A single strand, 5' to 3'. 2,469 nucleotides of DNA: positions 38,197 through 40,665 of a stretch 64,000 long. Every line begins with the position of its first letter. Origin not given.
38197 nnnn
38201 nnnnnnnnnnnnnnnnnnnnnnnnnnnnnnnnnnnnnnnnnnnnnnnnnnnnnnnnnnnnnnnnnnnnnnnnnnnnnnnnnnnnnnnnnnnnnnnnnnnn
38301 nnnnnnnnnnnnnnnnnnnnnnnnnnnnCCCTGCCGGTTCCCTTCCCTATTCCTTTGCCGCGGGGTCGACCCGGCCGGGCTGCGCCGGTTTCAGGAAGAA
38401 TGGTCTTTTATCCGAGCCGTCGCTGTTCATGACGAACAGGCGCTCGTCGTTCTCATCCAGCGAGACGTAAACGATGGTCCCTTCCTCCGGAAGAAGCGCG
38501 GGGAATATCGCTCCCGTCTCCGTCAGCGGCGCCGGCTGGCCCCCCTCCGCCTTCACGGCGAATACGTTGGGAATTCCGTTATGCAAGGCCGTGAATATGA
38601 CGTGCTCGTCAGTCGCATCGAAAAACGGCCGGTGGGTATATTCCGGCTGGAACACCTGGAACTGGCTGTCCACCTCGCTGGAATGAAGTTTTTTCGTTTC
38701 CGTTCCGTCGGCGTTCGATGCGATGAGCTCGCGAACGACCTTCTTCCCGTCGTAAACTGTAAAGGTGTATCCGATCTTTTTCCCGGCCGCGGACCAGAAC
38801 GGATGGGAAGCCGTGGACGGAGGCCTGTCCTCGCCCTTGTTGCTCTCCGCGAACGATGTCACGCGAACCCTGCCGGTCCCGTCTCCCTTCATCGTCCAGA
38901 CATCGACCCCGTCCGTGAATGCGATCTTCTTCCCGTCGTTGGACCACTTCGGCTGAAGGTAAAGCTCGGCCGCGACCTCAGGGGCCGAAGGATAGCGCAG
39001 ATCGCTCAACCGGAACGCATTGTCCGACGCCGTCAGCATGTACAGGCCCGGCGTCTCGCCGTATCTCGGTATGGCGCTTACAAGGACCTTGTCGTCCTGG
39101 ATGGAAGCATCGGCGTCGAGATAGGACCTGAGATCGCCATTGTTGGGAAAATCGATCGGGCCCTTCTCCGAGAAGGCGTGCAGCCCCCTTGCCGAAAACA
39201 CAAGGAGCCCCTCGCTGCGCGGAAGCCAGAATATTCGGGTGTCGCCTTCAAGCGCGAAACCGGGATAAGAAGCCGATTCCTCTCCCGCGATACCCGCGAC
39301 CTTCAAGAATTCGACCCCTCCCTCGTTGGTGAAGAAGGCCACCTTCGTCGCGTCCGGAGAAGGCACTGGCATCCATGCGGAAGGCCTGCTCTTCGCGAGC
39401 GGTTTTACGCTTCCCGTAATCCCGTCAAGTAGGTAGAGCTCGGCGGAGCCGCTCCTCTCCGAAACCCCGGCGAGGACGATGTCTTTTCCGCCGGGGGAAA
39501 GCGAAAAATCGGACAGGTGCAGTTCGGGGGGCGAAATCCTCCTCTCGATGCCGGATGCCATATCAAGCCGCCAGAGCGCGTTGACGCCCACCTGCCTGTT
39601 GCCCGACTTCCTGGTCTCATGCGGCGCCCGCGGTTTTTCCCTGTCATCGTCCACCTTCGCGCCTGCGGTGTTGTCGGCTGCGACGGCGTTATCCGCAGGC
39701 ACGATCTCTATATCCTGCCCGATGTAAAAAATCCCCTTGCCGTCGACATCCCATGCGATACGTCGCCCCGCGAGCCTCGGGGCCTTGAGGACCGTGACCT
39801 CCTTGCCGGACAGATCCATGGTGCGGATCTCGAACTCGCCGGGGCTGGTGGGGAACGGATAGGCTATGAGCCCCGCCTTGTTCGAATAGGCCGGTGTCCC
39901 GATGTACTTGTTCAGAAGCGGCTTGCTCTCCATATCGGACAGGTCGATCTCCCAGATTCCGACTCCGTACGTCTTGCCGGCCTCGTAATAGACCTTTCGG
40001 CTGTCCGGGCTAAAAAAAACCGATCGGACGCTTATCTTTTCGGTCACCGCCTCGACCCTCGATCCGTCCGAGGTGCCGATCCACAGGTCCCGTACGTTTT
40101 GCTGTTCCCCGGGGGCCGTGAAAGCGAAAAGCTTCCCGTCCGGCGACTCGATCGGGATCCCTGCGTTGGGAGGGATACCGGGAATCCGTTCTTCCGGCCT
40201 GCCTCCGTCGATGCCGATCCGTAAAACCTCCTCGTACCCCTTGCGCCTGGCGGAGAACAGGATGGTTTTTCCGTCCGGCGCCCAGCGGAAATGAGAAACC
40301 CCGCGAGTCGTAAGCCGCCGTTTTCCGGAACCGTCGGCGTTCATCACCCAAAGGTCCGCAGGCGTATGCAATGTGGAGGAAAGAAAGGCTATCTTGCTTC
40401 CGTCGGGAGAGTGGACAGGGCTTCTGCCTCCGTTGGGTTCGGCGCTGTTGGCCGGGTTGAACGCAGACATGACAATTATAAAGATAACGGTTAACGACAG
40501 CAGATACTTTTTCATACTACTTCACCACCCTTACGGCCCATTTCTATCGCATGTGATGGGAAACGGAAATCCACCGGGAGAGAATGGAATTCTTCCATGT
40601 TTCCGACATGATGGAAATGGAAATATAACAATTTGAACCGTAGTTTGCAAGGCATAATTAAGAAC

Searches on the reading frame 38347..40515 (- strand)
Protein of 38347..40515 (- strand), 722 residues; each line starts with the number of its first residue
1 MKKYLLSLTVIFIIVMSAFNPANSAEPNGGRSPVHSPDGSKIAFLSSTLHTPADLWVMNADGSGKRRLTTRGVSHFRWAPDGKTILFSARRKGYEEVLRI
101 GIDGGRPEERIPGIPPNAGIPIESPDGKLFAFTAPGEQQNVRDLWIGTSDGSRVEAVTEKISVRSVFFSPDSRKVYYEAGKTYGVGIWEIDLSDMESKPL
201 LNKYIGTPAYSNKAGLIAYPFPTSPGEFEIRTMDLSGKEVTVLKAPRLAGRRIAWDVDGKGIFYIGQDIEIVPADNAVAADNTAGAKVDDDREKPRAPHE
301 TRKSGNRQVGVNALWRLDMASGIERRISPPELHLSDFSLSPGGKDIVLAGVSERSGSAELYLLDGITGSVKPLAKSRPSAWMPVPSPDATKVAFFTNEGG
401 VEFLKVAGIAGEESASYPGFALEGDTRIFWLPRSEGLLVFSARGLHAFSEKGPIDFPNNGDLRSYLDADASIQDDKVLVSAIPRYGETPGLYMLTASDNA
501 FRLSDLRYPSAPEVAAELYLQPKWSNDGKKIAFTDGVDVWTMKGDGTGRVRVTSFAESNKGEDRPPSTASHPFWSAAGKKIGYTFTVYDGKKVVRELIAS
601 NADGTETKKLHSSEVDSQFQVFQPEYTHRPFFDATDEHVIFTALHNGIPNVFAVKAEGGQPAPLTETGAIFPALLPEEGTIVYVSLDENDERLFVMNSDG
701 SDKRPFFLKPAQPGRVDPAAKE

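Call 31: search_protein_families(library=pfam, proteins=[window:38347-40515:-], max_evalue=0.001)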
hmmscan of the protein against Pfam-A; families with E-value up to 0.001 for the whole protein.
window:38347-40515:- (722 aa): 2 families
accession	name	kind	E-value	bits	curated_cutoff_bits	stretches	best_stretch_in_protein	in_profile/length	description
PF07676.18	PD40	-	2.1e-15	56.6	20.9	0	76-93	14-32/38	WD40-like Beta Propeller Repeat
PF00930.27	DPPIV_N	-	7.9e-05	22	22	0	518-554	44-80/354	Dipeptidyl peptidase IV (DPP IV) N-terminal region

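Call 86: search_protein_families(library=ncbifam, proteins=[window:38347-40515:-], max_evalue=0.001)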
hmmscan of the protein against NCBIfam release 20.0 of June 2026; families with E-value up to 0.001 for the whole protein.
window:38347-40515:- (722 aa): 4 families
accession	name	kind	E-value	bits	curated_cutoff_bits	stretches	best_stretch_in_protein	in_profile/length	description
TIGR02800.1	propeller_TolB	equivalog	1.3e-32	113.3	343.15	2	32-201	239-405/418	Tol-Pal system beta propeller repeat protein TolB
NF033523.0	lasso_peptidase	equivalog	1.1e-20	74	400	1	32-92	92-153/638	Atxe2 family lasso peptide isopeptidase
NF053518.1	DipepPtdsDpp5Prph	equivalog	5.8e-18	64.8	900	1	29-93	63-128/655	dipeptidyl-peptidase Dpp5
NF002183.0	PRK01029.1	equivalog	6.3e-15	55.1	405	1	32-96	285-352/429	Tol-Pal system protein TolB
